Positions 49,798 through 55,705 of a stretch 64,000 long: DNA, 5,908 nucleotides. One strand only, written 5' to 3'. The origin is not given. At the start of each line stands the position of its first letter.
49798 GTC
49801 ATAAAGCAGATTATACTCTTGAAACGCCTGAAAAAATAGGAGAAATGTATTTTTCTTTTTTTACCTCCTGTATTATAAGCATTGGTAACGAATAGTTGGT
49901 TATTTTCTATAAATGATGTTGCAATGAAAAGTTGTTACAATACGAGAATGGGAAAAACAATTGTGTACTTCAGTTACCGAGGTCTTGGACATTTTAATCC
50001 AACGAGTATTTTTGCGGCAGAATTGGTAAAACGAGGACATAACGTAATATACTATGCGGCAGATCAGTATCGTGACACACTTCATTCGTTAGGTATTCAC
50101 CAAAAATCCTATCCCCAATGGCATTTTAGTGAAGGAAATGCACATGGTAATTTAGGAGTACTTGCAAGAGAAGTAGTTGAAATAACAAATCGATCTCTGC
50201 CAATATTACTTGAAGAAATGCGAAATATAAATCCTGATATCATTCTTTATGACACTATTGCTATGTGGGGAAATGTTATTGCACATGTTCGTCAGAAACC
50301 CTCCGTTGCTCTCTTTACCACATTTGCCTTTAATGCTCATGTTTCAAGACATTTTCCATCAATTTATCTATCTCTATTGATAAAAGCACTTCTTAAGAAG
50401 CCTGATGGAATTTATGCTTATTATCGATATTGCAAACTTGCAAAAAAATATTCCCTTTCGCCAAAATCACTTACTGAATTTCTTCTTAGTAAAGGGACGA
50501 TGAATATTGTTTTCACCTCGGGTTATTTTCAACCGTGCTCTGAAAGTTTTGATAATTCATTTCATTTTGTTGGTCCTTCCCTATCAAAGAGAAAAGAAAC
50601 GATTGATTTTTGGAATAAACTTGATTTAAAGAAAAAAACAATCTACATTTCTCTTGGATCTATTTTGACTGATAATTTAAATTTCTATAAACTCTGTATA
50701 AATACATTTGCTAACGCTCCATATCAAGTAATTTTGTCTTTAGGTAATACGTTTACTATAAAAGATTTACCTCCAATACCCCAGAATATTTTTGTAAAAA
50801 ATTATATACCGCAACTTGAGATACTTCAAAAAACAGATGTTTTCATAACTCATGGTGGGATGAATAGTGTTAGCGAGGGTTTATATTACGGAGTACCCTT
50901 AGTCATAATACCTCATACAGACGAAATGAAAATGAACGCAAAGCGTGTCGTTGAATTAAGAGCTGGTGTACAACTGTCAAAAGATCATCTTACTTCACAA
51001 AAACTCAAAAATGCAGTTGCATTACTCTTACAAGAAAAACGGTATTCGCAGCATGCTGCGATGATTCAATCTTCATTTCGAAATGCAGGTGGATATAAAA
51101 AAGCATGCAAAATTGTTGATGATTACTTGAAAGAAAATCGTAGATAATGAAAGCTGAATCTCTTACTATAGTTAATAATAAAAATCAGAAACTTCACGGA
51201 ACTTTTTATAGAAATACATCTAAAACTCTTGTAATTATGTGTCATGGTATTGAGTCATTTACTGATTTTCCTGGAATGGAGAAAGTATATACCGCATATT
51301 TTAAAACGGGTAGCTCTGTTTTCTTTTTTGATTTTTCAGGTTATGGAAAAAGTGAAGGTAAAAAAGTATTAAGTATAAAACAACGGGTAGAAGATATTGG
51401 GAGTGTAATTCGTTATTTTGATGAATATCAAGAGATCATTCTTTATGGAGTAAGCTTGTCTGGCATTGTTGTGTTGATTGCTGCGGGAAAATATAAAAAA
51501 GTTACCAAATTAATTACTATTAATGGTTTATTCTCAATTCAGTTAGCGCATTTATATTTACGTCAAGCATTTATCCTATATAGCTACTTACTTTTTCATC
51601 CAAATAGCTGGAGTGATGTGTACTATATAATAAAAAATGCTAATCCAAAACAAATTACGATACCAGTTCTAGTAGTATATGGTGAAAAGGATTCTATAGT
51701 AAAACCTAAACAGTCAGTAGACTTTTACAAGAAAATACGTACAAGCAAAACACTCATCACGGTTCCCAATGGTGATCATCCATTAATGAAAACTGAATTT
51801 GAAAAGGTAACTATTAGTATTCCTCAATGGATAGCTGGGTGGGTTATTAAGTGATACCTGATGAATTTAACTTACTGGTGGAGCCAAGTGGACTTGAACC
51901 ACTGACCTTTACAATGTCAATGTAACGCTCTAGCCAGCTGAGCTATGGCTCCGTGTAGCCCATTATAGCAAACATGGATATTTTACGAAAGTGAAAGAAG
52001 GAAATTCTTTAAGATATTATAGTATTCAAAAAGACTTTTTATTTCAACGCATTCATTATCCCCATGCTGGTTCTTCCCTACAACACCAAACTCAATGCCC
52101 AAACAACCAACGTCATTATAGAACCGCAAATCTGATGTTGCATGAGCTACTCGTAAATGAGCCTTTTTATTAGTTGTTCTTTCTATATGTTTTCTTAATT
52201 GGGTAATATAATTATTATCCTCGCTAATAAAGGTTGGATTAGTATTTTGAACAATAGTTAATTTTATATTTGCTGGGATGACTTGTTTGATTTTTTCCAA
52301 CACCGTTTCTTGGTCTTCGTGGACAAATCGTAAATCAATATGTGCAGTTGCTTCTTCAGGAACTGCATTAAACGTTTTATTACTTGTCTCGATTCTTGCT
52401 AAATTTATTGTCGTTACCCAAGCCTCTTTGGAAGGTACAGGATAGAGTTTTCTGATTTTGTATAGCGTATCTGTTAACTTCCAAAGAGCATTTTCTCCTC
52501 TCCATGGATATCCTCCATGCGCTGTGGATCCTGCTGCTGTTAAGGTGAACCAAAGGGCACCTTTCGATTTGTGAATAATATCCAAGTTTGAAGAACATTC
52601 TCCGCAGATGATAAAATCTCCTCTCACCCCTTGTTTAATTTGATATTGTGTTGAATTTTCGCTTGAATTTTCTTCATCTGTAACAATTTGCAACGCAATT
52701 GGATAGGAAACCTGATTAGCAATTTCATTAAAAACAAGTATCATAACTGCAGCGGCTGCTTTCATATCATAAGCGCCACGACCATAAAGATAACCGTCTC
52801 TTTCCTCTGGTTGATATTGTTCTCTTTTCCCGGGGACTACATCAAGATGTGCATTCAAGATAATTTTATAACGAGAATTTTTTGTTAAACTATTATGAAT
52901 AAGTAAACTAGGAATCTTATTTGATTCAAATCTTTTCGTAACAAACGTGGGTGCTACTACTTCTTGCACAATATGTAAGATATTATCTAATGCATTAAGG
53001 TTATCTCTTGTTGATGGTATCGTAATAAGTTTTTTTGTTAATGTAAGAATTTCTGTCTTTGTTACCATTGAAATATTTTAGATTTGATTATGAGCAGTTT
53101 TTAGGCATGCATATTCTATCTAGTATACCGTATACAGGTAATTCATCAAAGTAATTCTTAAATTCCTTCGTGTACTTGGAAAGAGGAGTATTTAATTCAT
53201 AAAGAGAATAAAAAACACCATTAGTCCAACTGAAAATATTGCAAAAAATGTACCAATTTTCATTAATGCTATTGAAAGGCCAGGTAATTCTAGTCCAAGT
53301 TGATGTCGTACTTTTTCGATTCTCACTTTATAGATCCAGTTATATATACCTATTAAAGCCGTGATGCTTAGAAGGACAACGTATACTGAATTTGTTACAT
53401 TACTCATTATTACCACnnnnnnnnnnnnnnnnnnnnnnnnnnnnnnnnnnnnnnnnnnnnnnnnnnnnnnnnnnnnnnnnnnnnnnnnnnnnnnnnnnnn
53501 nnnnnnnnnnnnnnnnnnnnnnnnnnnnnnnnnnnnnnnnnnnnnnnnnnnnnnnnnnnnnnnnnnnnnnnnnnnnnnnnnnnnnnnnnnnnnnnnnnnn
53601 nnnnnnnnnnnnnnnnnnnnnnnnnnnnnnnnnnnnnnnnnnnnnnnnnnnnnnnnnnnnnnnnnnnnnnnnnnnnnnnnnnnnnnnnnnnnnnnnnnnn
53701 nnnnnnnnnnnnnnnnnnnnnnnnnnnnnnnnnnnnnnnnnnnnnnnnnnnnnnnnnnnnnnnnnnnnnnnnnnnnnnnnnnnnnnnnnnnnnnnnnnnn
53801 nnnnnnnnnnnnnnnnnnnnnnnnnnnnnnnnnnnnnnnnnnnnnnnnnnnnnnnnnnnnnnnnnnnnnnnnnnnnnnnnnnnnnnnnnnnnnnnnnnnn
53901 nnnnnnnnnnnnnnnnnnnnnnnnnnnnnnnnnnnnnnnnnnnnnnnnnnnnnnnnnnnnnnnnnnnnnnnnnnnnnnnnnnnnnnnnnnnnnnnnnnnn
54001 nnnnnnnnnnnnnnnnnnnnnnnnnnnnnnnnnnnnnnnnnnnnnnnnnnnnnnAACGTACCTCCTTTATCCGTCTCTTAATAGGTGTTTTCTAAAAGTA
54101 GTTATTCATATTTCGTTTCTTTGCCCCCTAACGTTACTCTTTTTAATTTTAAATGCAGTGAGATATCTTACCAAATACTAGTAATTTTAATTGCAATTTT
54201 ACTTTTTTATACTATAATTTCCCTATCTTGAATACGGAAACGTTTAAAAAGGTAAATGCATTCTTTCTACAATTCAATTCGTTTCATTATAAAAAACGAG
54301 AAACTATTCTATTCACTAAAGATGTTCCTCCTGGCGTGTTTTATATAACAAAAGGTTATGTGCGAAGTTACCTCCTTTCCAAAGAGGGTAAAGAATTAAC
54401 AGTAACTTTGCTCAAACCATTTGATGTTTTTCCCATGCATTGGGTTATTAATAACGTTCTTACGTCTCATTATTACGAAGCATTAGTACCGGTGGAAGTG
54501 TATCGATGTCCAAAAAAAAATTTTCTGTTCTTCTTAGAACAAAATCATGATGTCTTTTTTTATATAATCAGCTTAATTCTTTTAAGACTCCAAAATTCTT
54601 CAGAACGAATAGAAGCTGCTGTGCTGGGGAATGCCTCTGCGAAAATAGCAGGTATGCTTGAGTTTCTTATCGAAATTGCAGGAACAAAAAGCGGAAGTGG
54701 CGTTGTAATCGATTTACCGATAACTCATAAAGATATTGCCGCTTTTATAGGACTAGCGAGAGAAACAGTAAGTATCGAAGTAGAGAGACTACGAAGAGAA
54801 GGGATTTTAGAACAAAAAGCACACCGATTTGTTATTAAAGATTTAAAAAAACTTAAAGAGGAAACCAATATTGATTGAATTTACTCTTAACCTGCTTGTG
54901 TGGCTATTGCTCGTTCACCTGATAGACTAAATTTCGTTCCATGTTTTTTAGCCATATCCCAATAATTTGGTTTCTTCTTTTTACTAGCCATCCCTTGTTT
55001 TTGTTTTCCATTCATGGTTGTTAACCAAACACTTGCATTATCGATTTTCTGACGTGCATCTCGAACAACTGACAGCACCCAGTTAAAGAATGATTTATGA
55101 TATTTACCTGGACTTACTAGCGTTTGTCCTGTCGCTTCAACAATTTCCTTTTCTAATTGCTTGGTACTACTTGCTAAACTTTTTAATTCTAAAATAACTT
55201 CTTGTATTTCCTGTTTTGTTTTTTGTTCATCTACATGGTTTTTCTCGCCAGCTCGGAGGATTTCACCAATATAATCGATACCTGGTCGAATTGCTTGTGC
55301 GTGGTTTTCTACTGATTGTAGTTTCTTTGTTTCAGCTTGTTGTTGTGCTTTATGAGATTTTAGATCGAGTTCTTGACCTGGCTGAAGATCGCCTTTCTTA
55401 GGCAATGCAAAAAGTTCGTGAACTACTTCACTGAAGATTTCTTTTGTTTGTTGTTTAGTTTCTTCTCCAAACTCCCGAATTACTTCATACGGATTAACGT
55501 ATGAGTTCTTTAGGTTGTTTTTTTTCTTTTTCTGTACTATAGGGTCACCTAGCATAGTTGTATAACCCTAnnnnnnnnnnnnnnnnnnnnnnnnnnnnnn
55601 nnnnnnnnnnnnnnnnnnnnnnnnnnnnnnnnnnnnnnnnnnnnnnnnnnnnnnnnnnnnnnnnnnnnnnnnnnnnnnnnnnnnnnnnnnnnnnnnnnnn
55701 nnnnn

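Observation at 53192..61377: Three-gene module (Crp/Fnr regulator, bPH_2 membrane protein, tiny 2-TM protein) present twice 6 kb apart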

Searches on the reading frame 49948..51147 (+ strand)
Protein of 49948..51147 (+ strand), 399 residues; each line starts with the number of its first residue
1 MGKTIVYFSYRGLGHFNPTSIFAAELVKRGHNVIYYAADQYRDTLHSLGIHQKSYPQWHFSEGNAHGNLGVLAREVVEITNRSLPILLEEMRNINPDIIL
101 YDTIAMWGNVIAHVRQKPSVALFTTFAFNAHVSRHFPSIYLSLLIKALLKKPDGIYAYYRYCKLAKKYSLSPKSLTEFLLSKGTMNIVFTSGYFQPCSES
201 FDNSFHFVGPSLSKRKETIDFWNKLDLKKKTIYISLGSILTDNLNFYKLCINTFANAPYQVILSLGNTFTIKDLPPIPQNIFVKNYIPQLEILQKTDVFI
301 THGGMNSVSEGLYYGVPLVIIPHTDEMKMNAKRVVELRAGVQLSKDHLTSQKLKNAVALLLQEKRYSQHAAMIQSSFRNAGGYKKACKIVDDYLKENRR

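Call 75: search_protein_families(library=pfam, proteins=[window:49948-51147:+], max_evalue=0.001)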
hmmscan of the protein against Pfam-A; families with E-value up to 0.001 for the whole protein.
window:49948-51147:+ (399 aa): 4 families
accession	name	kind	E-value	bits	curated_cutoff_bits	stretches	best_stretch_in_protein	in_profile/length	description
PF00201.24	UDPGT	-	2e-21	76.9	19.5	1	231-375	277-419/499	UDP-glucoronosyl and UDP-glucosyl transferase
PF06722.18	EryCIII-like_C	-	2.6e-19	70.1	31.7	1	270-374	22-126/145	Erythromycin biosynthesis protein CIII-like, C-terminal domain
PF04101.22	Glyco_tran_28_C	-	3.1e-14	53.8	22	1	238-376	8-158/166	Glycosyltransferase family 28 C-terminal domain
PF13439.12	Glyco_transf_4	-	0.00017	22.1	28.5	0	23-157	12-139/170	Glycosyltransferase Family 4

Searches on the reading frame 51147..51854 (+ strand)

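Call 75: search_protein_families(library=pfam, proteins=[window:51147-51854:+], max_evalue=0.001)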
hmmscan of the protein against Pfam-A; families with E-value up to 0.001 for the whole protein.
window:51147-51854:+ (235 aa): 8 families
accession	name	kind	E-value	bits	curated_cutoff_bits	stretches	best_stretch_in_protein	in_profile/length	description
PF12146.15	Hydrolase_4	-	1.1e-19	71.1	27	2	25-136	3-121/239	Serine aminopeptidase, S33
PF00561.26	Abhydrolase_1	-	6.7e-11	42.8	25.8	1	158-214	189-241/245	alpha/beta hydrolase fold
PF03959.19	FSH1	-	1.5e-06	28.5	21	1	140-209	135-198/211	Serine hydrolase (FSH1)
PF20408.4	Abhydrolase_11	-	9e-06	26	27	1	26-216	2-170/193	Alpha/beta hydrolase domain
PF02129.25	Peptidase_S15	-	2.5e-05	24.6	23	0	165-211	218-260/262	X-Pro dipeptidyl-peptidase (S15 family)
PF10142.15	PhoPQ_related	-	5.9e-05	22.4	20.3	1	155-217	250-307/367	PhoPQ-activated pathogenicity-related protein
PF12697.13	Abhydrolase_6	-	0.0004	21.5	26.3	0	29-143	1-108/217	Alpha/beta hydrolase family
PF00326.27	Peptidase_S9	-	0.00061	19.8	22.6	1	95-216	64-192/213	Prolyl oligopeptidase family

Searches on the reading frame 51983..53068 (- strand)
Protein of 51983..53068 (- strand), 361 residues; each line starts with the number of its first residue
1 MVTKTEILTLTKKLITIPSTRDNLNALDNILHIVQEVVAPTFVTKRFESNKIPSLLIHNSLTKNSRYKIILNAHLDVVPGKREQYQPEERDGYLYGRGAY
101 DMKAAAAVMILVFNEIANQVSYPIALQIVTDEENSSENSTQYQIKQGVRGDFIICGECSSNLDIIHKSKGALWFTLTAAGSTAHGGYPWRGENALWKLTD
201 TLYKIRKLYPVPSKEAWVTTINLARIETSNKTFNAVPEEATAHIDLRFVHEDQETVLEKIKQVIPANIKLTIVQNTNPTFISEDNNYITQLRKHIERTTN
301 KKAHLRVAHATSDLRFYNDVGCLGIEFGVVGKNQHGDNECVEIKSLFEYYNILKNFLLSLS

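Call 75: search_protein_families(library=pfam, proteins=[window:51983-53068:-], max_evalue=0.001)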
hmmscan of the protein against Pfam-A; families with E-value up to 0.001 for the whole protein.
window:51983-53068:- (361 aa): 3 families
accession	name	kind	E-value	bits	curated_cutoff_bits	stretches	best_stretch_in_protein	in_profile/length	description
PF01546.33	Peptidase_M20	-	2.9e-26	93.1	24.6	1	70-358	1-205/206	Peptidase family M20/M25/M40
PF07687.19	M20_dimer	-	5.8e-18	65.3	21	1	168-264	3-99/107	Peptidase dimerisation domain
PF04389.22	Peptidase_M28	-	3.1e-05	24.2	21.3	1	63-187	9-117/193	Peptidase family M28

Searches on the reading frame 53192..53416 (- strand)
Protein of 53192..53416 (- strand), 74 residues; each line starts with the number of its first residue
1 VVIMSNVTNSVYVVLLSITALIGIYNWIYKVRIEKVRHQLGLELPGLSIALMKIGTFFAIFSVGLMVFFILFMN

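Call 4: search_protein_families(library=pfam, proteins=[window:53192-53416:-], max_evalue=1)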
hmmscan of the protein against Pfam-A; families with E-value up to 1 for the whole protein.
window:53192-53416:- (74 aa): 1 family
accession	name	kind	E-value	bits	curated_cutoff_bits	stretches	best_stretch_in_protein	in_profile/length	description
PF19744.4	DUF6232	-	0.083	13.8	27.4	1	7-52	53-98/117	Family of unknown function (DUF6232)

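Call 8: search_protein_families(library=ncbifam, proteins=[window:53192-53416:-], max_evalue=1)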
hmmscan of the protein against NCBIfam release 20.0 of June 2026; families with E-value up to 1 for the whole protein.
window:53192-53416:- (74 aa): 0 families

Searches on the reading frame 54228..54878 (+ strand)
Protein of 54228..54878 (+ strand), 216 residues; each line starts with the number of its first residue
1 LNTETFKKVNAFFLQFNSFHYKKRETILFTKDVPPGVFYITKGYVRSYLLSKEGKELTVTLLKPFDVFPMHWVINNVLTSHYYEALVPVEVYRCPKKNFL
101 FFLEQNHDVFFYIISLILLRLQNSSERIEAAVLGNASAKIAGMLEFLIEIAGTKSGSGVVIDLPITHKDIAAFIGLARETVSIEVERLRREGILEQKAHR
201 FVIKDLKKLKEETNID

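Call 4: search_protein_families(library=pfam, proteins=[window:54228-54878:+], max_evalue=1)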
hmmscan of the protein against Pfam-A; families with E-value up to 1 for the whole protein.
window:54228-54878:+ (216 aa): 8 families
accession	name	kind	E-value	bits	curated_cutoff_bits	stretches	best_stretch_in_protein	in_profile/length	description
PF13545.12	HTH_Crp_2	-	3e-16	59.6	27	1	145-211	5-69/70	Crp-like helix-turn-helix domain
PF00027.35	cNMP_binding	-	2e-11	44.2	27.5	1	20-106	3-89/89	Cyclic nucleotide-binding domain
PF00325.26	Crp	-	5.9e-07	29.6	21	1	163-193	1-31/32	Bacterial regulatory proteins, crp family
PF13412.12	HTH_24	-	0.021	14.9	21.9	1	165-195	18-48/48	Winged helix-turn-helix DNA-binding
PF06979.18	TMEM70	-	0.039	14.4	22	1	28-66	63-101/157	TMEM70/TMEM186/TMEM223 protein family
PF13338.12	AbiEi_4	-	0.054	14.1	25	1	165-196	14-40/49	Transcriptional regulator, AbiEi antitoxin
PF01325.25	Fe_dep_repress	-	0.11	13.2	26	1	165-198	23-56/60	Iron dependent repressor, N-terminal DNA binding domain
PF12802.13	MarR_2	-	0.12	13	27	1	164-198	18-54/61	MarR family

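Call 8: search_protein_families(library=ncbifam, proteins=[window:54228-54878:+], max_evalue=1)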
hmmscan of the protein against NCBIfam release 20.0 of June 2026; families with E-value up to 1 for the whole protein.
window:54228-54878:+ (216 aa): 12 families
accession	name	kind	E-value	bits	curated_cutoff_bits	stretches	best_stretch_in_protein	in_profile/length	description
TIGR03697.1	NtcA_cyano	equivalog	4.7e-14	52.6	244.95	1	25-209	2-188/193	global nitrogen regulator NtcA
NF045989.1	TransRegFnrLRhodb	equivalog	5.6e-11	42.1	300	1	96-214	113-236/245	transcriptional regulator FnrL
NF008732.0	PRK11753.1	equivalog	9.9e-11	41.5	266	1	5-203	12-210/214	cAMP-activated global transcriptional regulator CRP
NF010499.0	PRK13918.1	equivalog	1.9e-10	40.6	274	1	19-211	15-199/205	CRP/FNR family transcriptional regulator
NF050806.1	TransRegFixKCaul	equivalog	6.9e-10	38.5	300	1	8-208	14-209/215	transcriptional regulator FixK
NF053664.1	TransRegPtrACyano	equivalog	5.8e-09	35.5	300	1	37-204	30-191/196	Crp/Fnr family transcriptional regulator PtrA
NF008365.0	PRK11161.1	subfamily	1.2e-06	28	228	1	23-211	54-241/250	fumarate/nitrate reduction transcriptional regulator Fnr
NF006901.0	PRK09392.1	equivalog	2.2e-06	27.2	211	1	30-210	44-218/236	transcriptional activator FtrB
NF052518.1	TransRegLdrP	equivalog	2.6e-06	27.6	300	1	21-213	4-188/195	transcriptional regulator LdrP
NF008273.0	PRK11050.1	equivalog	0.014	15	153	1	168-202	58-92/156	manganese-binding transcriptional regulator MntR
TIGR01884.1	cas_HTH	subfamily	0.045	13.1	60.2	1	166-209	158-201/202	CRISPR-associated CARF protein Csa3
NF007707.0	PRK10402.1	subfamily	0.056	13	180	1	16-55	31-70/226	transcriptional regulator YeiL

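Call 77: search_solved_structures(query=window:54228-54878:+, max_evalue=0.00001, show_alignments=1)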
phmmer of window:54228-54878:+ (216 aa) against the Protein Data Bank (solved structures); distinct sequences matched with E-value up to 0.00001: 45.
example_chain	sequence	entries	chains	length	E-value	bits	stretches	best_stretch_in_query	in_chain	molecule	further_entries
2fmy_A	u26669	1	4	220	1.4e-13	54.4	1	12-212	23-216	carbon monoxide oxidation system transcription regulator CooA-1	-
8h3v_X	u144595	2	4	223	2.5e-13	53.5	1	21-194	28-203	NtcA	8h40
3la2_A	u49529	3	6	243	3.2e-13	53.2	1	21-194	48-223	Global nitrogen regulator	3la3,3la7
2hkx_A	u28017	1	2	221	3e-12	50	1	12-212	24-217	Carbon monoxide oxidation system transcription regulator CooA-1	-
2xgx_A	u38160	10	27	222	5e-12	49.3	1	13-194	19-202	GLOBAL NITROGEN REGULATOR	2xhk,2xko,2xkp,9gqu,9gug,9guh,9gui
3dkw_A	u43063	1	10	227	4.5e-11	46.2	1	28-209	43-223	DNR protein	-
1ft9_A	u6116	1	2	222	4.1e-09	39.8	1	11-211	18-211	CARBON MONOXIDE OXIDATION SYSTEM TRANSCRIPTION REGULATOR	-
4i02_A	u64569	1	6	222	6.3e-09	39.2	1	13-196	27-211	Catabolite gene activator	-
6dt4_A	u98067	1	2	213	1e-08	38.5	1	13-196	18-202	Cyclic AMP receptor protein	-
1i5z_A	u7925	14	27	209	1.8e-08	37.7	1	13-196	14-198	CATABOLITE GENE ACTIVATOR PROTEIN | CATABOLITE GENE ACTIVATOR PROTEIN (CAP) | PROTEIN (CATABOLITE GENE ACTIVATOR PROTEIN (CAP))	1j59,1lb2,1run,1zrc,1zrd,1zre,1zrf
1g6n_A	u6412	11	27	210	1.8e-08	37.7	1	13-196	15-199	CATABOLITE GENE ACTIVATOR PROTEIN | PROTEIN (CATABOLITE GENE ACTIVATOR PROTEIN) | Catabolite gene activator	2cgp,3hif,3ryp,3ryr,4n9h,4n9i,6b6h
3h3z_A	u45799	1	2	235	2e-08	37.5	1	10-211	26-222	Cyclic nucleotide-binding protein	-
3fx3_A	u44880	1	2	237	2e-08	37.5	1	10-211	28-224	Cyclic nucleotide-binding protein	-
1o3q_A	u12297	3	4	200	2.1e-08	37.4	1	13-196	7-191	CATABOLITE GENE ACTIVATOR PROTEIN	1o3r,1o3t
1cgp_A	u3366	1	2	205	2.1e-08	37.4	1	13-195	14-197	PROTEIN (CATABOLITE GENE ACTIVATOR PROTEIN (CAP))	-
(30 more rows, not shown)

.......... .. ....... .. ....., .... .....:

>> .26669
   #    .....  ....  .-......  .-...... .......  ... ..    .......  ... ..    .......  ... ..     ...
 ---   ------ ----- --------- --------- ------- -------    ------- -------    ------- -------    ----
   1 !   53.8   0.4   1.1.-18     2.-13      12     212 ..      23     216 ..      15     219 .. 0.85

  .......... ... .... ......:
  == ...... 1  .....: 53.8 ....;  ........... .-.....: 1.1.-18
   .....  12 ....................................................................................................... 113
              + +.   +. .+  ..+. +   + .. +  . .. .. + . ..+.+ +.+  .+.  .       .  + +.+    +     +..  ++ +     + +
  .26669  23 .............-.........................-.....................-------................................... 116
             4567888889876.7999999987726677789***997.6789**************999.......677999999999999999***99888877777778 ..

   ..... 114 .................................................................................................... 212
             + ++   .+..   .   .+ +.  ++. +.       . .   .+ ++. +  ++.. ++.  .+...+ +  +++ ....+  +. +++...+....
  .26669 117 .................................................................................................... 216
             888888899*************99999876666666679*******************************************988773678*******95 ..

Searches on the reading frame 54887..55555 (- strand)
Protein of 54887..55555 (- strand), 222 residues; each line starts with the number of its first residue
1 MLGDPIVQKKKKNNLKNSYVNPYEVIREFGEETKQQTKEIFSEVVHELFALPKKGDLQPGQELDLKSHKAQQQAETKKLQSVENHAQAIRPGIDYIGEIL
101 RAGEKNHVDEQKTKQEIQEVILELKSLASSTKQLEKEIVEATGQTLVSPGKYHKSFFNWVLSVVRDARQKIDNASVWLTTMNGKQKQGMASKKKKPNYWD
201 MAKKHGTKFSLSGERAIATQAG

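Call 75: search_protein_families(library=pfam, proteins=[window:54887-55555:-], max_evalue=0.001)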
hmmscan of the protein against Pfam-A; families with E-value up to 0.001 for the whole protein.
window:54887-55555:- (222 aa): 1 family
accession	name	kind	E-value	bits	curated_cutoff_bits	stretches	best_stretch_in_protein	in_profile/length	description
PF18904.5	DUF5660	-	4.5e-29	101.3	24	1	109-222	2-109/109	Domain of unknown function (DUF5660)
